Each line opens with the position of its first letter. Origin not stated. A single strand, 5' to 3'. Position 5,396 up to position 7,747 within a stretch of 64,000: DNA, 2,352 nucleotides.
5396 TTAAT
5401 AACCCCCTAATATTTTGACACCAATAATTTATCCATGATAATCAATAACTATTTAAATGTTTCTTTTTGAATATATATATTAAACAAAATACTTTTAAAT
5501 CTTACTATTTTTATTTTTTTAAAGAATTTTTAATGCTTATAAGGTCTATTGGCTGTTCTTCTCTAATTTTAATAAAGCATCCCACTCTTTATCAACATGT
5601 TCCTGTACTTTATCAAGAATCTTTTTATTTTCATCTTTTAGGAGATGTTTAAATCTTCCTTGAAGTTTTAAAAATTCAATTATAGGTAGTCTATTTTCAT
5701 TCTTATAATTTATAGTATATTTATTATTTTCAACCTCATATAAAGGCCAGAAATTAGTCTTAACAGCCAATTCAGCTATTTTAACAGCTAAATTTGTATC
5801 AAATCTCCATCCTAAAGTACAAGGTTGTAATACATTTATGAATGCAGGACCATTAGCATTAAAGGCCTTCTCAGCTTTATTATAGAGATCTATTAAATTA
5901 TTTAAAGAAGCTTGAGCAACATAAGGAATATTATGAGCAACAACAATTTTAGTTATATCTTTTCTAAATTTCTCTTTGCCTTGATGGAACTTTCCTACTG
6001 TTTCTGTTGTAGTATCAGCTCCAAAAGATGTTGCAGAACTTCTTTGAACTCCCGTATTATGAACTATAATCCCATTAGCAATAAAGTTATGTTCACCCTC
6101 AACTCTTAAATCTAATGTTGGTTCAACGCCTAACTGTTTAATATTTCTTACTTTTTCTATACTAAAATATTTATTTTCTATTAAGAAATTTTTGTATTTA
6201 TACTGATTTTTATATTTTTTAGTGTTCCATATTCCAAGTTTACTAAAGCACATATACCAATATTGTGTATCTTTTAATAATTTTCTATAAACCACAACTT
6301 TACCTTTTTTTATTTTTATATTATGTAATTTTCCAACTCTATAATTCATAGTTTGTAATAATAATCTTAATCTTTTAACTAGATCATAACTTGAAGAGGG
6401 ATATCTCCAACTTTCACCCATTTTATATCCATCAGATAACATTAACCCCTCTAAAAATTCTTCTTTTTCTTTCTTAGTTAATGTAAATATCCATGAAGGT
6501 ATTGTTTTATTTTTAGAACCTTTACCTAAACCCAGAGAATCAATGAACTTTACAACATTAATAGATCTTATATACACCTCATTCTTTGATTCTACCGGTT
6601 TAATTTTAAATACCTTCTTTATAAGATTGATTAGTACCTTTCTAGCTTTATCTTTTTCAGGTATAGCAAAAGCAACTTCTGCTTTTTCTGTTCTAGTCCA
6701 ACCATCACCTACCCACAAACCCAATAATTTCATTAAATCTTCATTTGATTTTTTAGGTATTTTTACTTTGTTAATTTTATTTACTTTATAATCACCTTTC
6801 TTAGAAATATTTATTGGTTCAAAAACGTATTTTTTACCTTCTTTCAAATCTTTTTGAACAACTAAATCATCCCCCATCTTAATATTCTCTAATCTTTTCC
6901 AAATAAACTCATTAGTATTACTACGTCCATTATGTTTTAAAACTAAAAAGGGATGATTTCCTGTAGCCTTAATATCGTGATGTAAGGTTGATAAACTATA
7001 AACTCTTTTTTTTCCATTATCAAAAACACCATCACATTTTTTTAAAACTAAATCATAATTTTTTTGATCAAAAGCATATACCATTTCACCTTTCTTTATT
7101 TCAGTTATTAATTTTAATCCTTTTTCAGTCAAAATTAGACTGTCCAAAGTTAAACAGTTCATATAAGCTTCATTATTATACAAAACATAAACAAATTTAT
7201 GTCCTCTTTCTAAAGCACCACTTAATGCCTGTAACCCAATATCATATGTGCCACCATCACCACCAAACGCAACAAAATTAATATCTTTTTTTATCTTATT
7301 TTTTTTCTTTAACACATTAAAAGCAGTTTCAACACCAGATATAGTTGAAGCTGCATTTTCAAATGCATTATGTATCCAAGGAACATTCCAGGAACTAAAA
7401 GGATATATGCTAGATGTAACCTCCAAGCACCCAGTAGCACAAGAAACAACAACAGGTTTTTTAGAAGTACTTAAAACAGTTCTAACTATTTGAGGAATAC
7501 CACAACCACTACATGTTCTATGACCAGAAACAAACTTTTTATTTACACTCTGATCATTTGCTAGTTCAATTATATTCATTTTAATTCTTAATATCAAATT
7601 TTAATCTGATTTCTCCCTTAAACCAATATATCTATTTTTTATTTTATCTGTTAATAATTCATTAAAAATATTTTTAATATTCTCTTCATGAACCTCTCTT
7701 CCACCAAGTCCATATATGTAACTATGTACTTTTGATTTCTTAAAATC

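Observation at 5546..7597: Intein with homing endonuclease inside a central-metabolism enzyme (PorB, TPP-binding subunit)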

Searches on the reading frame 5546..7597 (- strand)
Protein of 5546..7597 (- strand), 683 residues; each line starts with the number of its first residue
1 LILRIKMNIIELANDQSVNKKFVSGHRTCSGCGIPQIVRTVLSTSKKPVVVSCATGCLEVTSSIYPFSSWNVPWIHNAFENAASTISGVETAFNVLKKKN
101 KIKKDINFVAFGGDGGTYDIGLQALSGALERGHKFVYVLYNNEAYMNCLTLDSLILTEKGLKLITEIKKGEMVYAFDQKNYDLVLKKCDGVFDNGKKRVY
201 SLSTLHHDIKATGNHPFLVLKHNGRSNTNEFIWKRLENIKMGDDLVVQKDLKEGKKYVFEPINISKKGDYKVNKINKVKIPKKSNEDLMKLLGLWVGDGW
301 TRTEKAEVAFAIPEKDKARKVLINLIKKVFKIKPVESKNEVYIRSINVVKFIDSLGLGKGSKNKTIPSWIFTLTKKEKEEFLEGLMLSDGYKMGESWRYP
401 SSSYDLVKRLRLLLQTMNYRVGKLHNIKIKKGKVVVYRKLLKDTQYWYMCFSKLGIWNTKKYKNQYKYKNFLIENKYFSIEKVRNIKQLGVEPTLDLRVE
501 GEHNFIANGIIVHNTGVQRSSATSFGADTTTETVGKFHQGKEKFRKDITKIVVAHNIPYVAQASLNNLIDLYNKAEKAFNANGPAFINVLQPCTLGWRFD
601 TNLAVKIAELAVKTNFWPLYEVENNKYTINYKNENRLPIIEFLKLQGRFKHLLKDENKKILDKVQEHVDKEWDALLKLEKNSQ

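Call 3: search_protein_families(library=pfam, proteins=[window:5546-7597:-], max_evalue=0.01)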
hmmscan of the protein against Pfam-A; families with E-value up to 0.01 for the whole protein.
window:5546-7597:- (683 aa): 3 families
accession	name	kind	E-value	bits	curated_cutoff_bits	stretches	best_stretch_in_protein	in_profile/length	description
PF14890.11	Intein_splicing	-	1e-16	61.5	35.8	1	155-514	2-155/155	Intein splicing domain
PF02775.26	TPP_enzyme_C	-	2.9e-14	53.6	21.9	1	55-148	2-88/151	Thiamine pyrophosphate enzyme, C-terminal TPP binding domain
PF14528.11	LAGLIDADG_3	-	6.2e-06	26.8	22.5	0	378-434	3-62/82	LAGLIDADG-like domain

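Call 4: search_protein_families(library=ncbifam, proteins=[window:5546-7597:-], max_evalue=0.01)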
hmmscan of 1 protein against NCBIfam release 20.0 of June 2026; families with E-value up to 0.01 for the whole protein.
window:5546-7597:- (683 aa): 13 families
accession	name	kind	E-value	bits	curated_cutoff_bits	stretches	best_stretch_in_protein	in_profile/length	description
NF008819.1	PRK11865.1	equivalog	8.6e-101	337.1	405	2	514-675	133-296/300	pyruvate synthase subunit PorB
NF008818.0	PRK11864.1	subfamily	4.6e-86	288.6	405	2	514-681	134-298/300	3-methyl-2-oxobutanoate dehydrogenase subunit beta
NF045792.1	OxalOxredbeta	equivalog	1e-72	244.8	590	2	513-670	142-298/311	oxalate oxidoreductase subunit beta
NF045766.1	PhenlGlyoxDHPadI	equivalog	1.5e-56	192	700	2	513-681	272-439/443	NADH-dependent phenylglyoxylate dehydrogenase subunit beta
NF005852.0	PRK07773.1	equivalog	6.6e-20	71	780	2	148-255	398-500/886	replicative DNA helicase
TIGR02176.1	pyruv_ox_red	equivalog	2e-12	45.9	911.35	1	511-678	992-1165/1167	pyruvate:ferredoxin (flavodoxin) oxidoreductase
NF038098.1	GyrA_w_intein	exception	6.6e-12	44.1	1850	2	187-435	162-397/1232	intein-containing DNA gyrase subunit A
NF008820.0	PRK11866.1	equivalog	3.4e-09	36.5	402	1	71-146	61-126/287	2-oxoacid ferredoxin oxidoreductase subunit beta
NF038162.1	RtcB_rel_intein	exception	4.5e-09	34.9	1150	2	461-518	528-582/961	intein-containing RtcB family protein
TIGR01443.1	intein_Cterm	domain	1.7e-07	31.3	15.6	1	496-515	4-24/24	intein C-terminal splicing region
TIGR02177.1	PorB_KorB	subfamily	5.6e-06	26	261.9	0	103-145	69-111/286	2-oxoacid:acceptor oxidoreductase, beta subunit, pyruvate/2-ketoisovalerate family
TIGR01445.1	intein_Nterm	domain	9.1e-05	23.4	24.5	1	148-219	1-83/83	intein N-terminal splicing region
NF041171.1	Oxoac_fdxbeta_Archa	equivalog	0.0034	16.7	423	0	550-594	144-190/296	2-oxoacid:ferredoxin oxidoreductase subunit beta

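Call 6: find_homologous_proteins(query=window:5546-7597:-, max_evalue=0.00001)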
Query window:5546-7597:- (683 aa): 667 proteins with E <= 0.00001 among 8000 candidates; the best 120 are listed.
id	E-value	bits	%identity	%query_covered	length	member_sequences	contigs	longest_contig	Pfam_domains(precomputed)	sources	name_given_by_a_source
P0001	0.0e+0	1206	100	79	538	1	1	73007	PF14528.12,PF14890.12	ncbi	ncbi:MAG: hypothetical protein V1663_01840 [archaeon]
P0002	7.1e-293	991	64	98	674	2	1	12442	PF02775.27,PF14528.12,PF14890.12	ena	-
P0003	8.5e-293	991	65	97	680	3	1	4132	PF02775.27,PF14528.12,PF14890.12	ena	-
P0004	2.0e-289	980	63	98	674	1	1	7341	PF02775.27,PF14890.12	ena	-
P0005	5.8e-288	975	63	98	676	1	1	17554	PF02775.27,PF14528.12,PF14890.12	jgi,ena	-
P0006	1.1e-285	967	62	99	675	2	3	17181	PF02775.27,PF14528.12,PF14890.12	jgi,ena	-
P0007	3.9e-282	955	62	98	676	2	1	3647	PF02775.27,PF14528.12,PF14890.12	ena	-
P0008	3.2e-280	949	61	98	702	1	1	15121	PF02775.27,PF14890.12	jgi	jgi:pyruvate/2-oxoacid:ferredoxin oxidoreductase beta subunit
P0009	1.2e-279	947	61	99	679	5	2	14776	PF02775.27,PF14890.12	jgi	jgi:pyruvate/2-oxoacid:ferredoxin oxidoreductase beta subunit/intein/homing endonuclease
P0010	1.3e-275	934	60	98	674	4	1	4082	PF02775.27,PF14890.12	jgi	jgi:pyruvate/2-oxoacid:ferredoxin oxidoreductase beta subunit/intein/homing endonuclease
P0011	1.0e-274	931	61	94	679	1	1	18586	PF02775.27,PF14528.12,PF14890.12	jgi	-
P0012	2.2e-274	930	61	98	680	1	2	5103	PF02775.27,PF14528.12,PF14890.12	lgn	-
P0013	9.2e-274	928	59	98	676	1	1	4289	PF02775.27,PF14528.12,PF14890.12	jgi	-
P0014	1.5e-272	924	61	96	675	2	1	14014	PF02775.27,PF14528.12,PF14890.12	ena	-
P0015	2.0e-272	923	61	98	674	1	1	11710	PF02775.27,PF14890.12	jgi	-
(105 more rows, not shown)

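Call 28: find_related_loci(query=A1, collection=genome_contigs, flank=6000)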
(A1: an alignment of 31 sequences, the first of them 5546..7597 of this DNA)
Query A1 (683 aa) in genome_contigs; peptide patterns used: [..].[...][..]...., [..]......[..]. (x = any residue, [..] = any of these).
600 stretches matched a pattern (row limit reached: there are more); 599 encode a relative of the query (tblastn E <= 1e-3); the best 80 are kept; 80 distinct loci.
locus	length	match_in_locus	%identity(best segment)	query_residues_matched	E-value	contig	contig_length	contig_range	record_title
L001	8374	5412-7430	58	9-679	0e+0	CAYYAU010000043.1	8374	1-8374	MAG TPA_asm: uncultured Clostridia bacterium isolate binchicken_co19_255 genome assembly, contig: NODE_14854_length_8374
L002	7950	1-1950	61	30-678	0e+0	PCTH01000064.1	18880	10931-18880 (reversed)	MAG: Candidatus Omnitrophica bacterium CG22_combo_CG10-13_8_21_14_all_43_16 CG22_scaffold_5736_c, whole genome shotgun s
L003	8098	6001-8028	59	5-682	0e+0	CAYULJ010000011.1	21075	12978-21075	MAG TPA_asm: uncultured Planctomycetia bacterium isolate SRP167671_co1_160 genome assembly, contig: NODE_2896_length_210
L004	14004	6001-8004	58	20-678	0e+0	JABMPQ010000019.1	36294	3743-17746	MAG: Parcubacteria group bacterium isolate bin.624 k141_1790629, whole genome shotgun sequence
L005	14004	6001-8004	59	20-678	0e+0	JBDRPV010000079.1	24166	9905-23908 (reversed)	MAG: Parcubacteria group bacterium isolate MEGAHIT-group-2.138 k141_93495, whole genome shotgun sequence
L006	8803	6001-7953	52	22-679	0e+0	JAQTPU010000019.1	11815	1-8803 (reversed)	MAG: Candidatus ainarchaeum sp. isolate STB_123 NODE_13755_length_11815_cov_2.581708_Sandtown_B, whole genome shotgun se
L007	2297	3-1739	60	99-678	0e+0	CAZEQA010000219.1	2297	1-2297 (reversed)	MAG TPA_asm: uncultured Planctomycetia bacterium isolate binchicken_co34_26 genome assembly, contig: NODE_88226_length_2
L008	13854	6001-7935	53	22-675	0e+0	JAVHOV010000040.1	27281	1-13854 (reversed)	MAG: archaeon isolate WB02no2_33_12 NODE_945_length_27281_cov_7.750312, whole genome shotgun sequence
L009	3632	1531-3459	51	25-677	0e+0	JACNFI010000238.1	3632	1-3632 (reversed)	MAG: Candidatus Cloacimonadota bacterium isolate NIOZ-UU1 NIOZ-UU_NODE_35819_length_3632_cov_8.66201, whole genome shotg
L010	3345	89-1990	47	22-666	0e+0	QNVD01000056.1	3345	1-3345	MAG: Hadesarchaea archaeon isolate WYZ-LMO6 Hadesarchaea_archaeon_WYZ-LMO6_contig-56, whole genome shotgun sequence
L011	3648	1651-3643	61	20-683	0e+0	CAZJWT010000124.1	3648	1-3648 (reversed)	MAG TPA_asm: uncultured Clostridia bacterium isolate binchicken_co376_5 genome assembly, contig: NODE_41106_length_3648_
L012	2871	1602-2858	60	5-425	4e-177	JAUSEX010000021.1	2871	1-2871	MAG: Candidatus Omnitrophota bacterium isolate E14_maxbin.253 E14_k141_569726, whole genome shotgun sequence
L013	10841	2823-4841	62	6-678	0e+0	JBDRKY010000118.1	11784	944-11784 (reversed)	MAG: Candidatus Woesearchaeota archaeon isolate MEGAHIT-group-1.746 k141_841874, whole genome shotgun sequence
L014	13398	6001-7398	62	6-678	2e-104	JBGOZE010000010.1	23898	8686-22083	MAG: Candidatus Nanoarchaeia archaeon isolate OBJ_0618_130150_25 k141_6469091_length_23898_cov_11.7335, whole genome sho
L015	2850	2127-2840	63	22-259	1e-105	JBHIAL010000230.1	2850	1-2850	MAG: bacterium isolate K_2_bin.77 NODE_27177_length_2850_cov_11.385689, whole genome shotgun sequence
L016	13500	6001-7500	64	20-683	7e-98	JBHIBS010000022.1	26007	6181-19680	MAG: bacterium isolate K_1_bin.22 NODE_251_length_26007_cov_13.106813, whole genome shotgun sequence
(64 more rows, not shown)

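Call 36: search_protein_families(library=ncbifam, proteins=[L003:1550-3247:+, L003:3249-3848:+, L016:245-1960:+, L016:1976-2575:+, L001:585-1778:+, L004:4633-5976:+, L004:9845-11167:+, L002:2168-3325:+], max_evalue=1e-10)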
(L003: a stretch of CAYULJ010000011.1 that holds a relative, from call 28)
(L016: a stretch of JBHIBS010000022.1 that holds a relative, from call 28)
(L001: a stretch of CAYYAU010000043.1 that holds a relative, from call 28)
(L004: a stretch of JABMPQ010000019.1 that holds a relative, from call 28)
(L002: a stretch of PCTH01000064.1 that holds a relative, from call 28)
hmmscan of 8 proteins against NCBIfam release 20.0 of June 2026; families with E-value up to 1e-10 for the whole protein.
L003:1550-3247:+ (565 aa): 67 families (the best 25 are shown)
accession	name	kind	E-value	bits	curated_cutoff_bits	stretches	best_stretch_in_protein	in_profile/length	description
NF004046.1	PRK05563.1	equivalog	1.7e-167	558.8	400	1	19-559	5-565/567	DNA polymerase III subunit gamma/tau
NF011526.0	PRK14965.1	equivalog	4.6e-161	537.5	670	1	14-562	1-573/578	DNA polymerase III subunits gamma and tau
TIGR02397.1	dnaX_nterm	equivalog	1.5e-141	471.8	250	1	17-371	2-354/355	DNA polymerase III subunit gamma/tau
NF011512.0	PRK14950.1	equivalog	6.7e-141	471.3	593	1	14-420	1-408/585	DNA polymerase III subunits gamma and tau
NF004962.0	PRK06305.1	equivalog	3.5e-136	455.1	559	1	15-434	3-408/465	DNA polymerase III subunits gamma and tau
NF011510.0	PRK14948.1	equivalog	4.1e-128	428.9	593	1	13-536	2-535/640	DNA polymerase III subunit gamma/tau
NF005942.0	PRK07994.1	equivalog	1.1e-126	424.5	613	1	14-370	1-354/655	DNA polymerase III subunit gamma/tau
NF005173.0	PRK06647.1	equivalog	4.5e-125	418.7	623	1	19-424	6-406/568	DNA polymerase III subunits gamma and tau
NF006585.0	PRK09111.1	equivalog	5.5e-124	415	604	1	13-442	24-454/616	DNA polymerase III subunit gamma/tau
NF011514.0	PRK14953.1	equivalog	5.8e-124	414.7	536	1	14-427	1-406/488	DNA polymerase III subunits gamma and tau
NF011523.0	PRK14962.1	equivalog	1.4e-119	400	576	1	21-509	6-442/474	DNA polymerase III subunits gamma and tau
NF005846.3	PRK07764.1-6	equivalog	3.8e-116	389.6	625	1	21-372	4-360/628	DNA polymerase III subunit gamma and tau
NF011531.0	PRK14971.1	equivalog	9.6e-115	384.7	685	1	16-449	4-440/614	DNA polymerase III subunit gamma/tau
NF011515.0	PRK14954.1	equivalog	9.2e-112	374.7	1117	1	14-452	1-448/620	DNA polymerase III subunits gamma and tau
NF006280.0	PRK08451.1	equivalog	5.8e-111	371.9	572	1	19-308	4-291/535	DNA polymerase III subunit gamma/tau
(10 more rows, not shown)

L003:3249-3848:+ (199 aa): 1 family
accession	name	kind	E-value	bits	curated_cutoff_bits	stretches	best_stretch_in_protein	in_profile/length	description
TIGR00615.1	recR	equivalog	4.2e-77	258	162.55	1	4-196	3-195/196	recombination mediator RecR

L016:245-1960:+ (571 aa): 68 families (the best 25 are shown)
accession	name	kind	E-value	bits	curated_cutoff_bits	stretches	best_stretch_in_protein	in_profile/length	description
NF011526.0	PRK14965.1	equivalog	2.1e-159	532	670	1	1-563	1-570/578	DNA polymerase III subunits gamma and tau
NF004046.1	PRK05563.1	equivalog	4.1e-156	521.2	400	1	6-505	5-530/567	DNA polymerase III subunit gamma/tau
TIGR02397.1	dnaX_nterm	equivalog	2.8e-137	457.7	250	1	3-360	1-355/355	DNA polymerase III subunit gamma/tau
NF011510.0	PRK14948.1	equivalog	1.9e-130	436.6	593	1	3-545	5-557/640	DNA polymerase III subunit gamma/tau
NF011512.0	PRK14950.1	equivalog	1.4e-129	433.9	593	1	5-354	5-353/585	DNA polymerase III subunits gamma and tau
NF004962.0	PRK06305.1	equivalog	4.2e-125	418.6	559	1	2-401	3-391/465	DNA polymerase III subunits gamma and tau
NF011514.0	PRK14953.1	equivalog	3.7e-124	415.3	536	1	1-429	1-419/488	DNA polymerase III subunits gamma and tau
NF005173.0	PRK06647.1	equivalog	6.3e-124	414.9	623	1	1-567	1-564/568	DNA polymerase III subunits gamma and tau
NF005846.3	PRK07764.1-6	equivalog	3.5e-123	412.9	625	1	8-389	4-391/628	DNA polymerase III subunit gamma and tau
NF011523.0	PRK14962.1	equivalog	2.3e-119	399.3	576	1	6-504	4-456/474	DNA polymerase III subunits gamma and tau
NF011513.0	PRK14952.1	equivalog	5.7e-113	378.9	737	1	6-550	3-578/596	DNA polymerase III subunits gamma/tau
NF011524.0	PRK14963.1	equivalog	2e-112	377.4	601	1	9-545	7-546/647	DNA polymerase III subunits gamma and tau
NF005942.0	PRK07994.1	equivalog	2.8e-111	373.6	613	1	1-299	1-298/655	DNA polymerase III subunit gamma/tau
NF006585.0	PRK09111.1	equivalog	8.5e-111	371.5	604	1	2-398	26-428/616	DNA polymerase III subunit gamma/tau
NF006280.0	PRK08451.1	equivalog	2.2e-109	366.6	572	1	5-516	3-472/535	DNA polymerase III subunit gamma/tau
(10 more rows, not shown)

L016:1976-2575:+ (199 aa): 1 family
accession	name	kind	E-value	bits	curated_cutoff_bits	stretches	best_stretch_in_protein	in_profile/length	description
TIGR00615.1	recR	equivalog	1e-84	282.9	162.55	1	4-197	3-196/196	recombination mediator RecR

L001:585-1778:+ (397 aa): 1 family
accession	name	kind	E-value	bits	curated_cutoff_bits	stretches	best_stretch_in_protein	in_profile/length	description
TIGR01034.1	metK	equivalog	2.5e-177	589.5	309.4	1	16-392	1-373/377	methionine adenosyltransferase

L004:4633-5976:+ (447 aa): 5 families
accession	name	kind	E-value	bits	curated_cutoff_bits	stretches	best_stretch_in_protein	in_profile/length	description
TIGR01455.1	glmM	equivalog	9.4e-155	515.6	447.55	1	6-440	1-440/442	phosphoglucosamine mutase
TIGR03990.1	Arch_GlmM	equivalog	9.1e-99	331.3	439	1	4-438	2-442/444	phosphoglucosamine mutase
NF007088.0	PRK09542.1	equivalog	3.2e-55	187.9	618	1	9-439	15-452/456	phosphomannomutase/phosphoglucomutase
NF046027.1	PhglucPhmanMutPgmG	equivalog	2.3e-45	155.1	600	1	11-367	15-367/460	phosphoglucomutase/phosphomannomutase PgmG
NF011943.0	PRK15414.1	subfamily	6.6e-36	124.3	801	1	7-371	8-376/456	phosphomannomutase CpsG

L004:9845-11167:+ (440 aa): 5 families
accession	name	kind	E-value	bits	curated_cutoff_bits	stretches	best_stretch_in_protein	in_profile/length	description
TIGR00653.1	GlnA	equivalog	2.4e-146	488.1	429.15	2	137-437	162-461/462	type I glutamate--ammonia ligase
TIGR03105.1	gln_synth_III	equivalog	1.3e-89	300.7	469.6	1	7-437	2-434/435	type III glutamate--ammonia ligase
NF045547.1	GGputSyn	equivalog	8.5e-88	295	650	1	4-429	3-435/438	gamma-glutamylputrescine synthetase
NF007006.0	PRK09469.1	equivalog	2.2e-78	263.9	845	2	136-428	167-458/469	glutamate--ammonia ligase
NF041605.1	gln_syn_GlnII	equivalog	3.7e-16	59.2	500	1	48-347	36-325/333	glutamine synthetase GlnII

L002:2168-3325:+ (385 aa): 2 families
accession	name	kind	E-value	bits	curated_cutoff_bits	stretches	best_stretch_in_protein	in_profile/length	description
TIGR00836.1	amt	subfamily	1.8e-28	99.6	343.3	1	102-340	98-336/406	ammonium transporter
TIGR03644.1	marine_trans_1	hypoth_equivalog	7.4e-16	57.9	514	1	99-373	102-382/404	probable ammonium transporter, marine subtype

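Call 57: find_encoding_contigs(protein=P0001, flank=3000, max_places=2)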
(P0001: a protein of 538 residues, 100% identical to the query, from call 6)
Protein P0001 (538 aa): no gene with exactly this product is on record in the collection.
